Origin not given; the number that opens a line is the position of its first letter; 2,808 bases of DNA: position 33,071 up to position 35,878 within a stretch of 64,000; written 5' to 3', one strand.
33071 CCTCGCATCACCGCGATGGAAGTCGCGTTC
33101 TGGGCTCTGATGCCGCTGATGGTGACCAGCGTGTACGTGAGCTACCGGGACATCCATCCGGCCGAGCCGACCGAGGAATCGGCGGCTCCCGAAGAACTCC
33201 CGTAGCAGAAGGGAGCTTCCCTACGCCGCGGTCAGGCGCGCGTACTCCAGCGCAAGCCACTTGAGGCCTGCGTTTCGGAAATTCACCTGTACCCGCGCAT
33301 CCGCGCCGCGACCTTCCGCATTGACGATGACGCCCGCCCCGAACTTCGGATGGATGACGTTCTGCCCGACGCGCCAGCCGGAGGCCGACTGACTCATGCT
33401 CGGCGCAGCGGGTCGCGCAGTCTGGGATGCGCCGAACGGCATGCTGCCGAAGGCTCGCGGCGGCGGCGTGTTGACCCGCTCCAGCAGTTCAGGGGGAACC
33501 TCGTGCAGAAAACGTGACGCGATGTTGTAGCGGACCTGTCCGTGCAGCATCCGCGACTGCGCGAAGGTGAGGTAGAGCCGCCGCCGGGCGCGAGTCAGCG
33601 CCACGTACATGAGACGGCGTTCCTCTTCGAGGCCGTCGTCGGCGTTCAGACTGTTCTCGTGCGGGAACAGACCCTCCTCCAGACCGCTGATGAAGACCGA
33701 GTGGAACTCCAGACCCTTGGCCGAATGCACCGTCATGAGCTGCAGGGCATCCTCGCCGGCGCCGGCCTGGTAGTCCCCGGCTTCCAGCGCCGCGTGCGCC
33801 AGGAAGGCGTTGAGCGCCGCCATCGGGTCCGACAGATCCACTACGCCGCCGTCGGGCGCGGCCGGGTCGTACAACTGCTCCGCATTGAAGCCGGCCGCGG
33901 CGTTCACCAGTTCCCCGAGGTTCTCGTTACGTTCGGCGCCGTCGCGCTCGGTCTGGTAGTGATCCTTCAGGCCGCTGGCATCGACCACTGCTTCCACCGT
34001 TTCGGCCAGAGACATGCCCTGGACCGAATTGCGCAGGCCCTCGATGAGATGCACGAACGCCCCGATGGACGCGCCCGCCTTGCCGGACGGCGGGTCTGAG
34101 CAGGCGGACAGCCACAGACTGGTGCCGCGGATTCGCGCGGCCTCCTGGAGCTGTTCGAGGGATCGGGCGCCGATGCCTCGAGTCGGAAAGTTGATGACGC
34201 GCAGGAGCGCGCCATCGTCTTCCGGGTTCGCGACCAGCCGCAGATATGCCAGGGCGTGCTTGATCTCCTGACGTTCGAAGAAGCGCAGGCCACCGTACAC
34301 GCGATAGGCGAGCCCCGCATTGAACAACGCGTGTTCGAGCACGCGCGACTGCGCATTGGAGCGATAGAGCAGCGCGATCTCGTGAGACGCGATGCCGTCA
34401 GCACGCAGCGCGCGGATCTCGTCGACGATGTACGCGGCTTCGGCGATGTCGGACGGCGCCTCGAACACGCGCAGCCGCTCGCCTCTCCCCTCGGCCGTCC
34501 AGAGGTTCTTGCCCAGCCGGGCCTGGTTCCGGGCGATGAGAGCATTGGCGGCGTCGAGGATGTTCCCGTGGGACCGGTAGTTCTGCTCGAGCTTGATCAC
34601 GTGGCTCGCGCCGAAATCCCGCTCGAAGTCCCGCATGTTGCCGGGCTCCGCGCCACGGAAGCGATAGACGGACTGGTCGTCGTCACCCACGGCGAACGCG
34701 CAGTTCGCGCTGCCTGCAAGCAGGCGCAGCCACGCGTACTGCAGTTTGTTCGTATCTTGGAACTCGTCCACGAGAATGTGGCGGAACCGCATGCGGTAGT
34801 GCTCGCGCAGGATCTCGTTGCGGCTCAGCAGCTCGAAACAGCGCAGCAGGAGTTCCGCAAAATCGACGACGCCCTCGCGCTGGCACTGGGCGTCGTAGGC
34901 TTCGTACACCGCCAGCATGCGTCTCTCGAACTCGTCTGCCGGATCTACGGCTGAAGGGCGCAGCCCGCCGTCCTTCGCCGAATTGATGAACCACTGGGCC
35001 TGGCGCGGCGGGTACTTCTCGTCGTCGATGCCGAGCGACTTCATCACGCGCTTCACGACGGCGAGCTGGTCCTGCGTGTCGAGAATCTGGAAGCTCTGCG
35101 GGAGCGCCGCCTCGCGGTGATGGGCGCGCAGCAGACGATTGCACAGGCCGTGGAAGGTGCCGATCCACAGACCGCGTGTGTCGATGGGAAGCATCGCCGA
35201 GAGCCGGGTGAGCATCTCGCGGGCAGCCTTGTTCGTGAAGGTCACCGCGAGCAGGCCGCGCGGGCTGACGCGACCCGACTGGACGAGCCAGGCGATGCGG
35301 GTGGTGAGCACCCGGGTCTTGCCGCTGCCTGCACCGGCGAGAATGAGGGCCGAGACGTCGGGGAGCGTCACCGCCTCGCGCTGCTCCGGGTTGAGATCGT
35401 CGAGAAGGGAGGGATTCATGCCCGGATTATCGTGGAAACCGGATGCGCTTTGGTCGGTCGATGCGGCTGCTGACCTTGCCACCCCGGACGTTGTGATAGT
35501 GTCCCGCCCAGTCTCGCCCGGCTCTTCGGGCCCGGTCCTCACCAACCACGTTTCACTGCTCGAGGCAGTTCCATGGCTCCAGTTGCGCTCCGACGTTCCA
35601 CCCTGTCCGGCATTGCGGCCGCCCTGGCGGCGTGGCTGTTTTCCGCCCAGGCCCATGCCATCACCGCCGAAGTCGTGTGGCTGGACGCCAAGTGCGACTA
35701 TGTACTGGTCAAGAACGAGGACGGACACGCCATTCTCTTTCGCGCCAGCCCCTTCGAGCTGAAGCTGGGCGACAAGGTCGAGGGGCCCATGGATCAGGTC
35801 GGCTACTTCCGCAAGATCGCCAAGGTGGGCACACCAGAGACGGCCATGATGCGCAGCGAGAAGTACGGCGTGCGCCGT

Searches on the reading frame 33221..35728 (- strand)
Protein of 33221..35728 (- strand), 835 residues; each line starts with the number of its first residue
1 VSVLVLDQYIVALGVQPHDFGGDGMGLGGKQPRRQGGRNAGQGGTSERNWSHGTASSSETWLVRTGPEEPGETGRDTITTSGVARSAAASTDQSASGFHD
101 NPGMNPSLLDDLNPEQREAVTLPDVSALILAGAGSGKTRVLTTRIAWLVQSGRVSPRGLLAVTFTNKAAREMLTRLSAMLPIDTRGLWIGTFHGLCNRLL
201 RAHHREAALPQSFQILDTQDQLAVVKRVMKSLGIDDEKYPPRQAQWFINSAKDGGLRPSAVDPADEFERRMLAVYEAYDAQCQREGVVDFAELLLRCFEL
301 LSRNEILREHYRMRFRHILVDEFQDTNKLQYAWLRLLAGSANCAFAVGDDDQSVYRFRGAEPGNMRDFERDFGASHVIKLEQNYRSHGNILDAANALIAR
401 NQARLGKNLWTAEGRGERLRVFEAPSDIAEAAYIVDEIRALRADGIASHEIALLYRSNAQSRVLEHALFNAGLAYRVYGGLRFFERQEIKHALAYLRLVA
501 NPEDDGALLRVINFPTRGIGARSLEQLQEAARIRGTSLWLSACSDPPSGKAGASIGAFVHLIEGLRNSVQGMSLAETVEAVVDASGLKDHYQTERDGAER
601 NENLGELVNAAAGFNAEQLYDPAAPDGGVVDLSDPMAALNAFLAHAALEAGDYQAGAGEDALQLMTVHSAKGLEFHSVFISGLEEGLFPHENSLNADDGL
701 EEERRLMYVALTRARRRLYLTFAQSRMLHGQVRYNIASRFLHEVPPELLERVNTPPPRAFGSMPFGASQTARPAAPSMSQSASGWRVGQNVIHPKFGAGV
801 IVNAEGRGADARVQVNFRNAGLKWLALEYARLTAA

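Call 48: search_protein_families(library=pfam, proteins=[window:33221-35728:-], max_evalue=0.00001)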
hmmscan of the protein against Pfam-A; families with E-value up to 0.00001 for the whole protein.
window:33221-35728:- (835 aa): 5 families
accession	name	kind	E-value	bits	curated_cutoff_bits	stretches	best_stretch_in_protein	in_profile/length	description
PF00580.27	UvrD-helicase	-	2.3e-84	283.7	23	1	112-372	1-270/271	UvrD/REP helicase N-terminal domain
PF13361.12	UvrD_C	-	8.8e-72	242.9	25.6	1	378-724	1-349/350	UvrD-like helicase C-terminal domain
PF13245.12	AAA_19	-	6.8e-22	78.5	25.1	1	116-358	1-134/134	AAA domain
PF13538.12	UvrD_C_2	-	1.4e-08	34.9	27.4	1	664-721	4-52/52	UvrD-like helicase C-terminal domain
PF21196.3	PcrA_UvrD_tudor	-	1e-07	32.1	23.9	1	787-830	1-44/48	PcrA/UvrD tudor domain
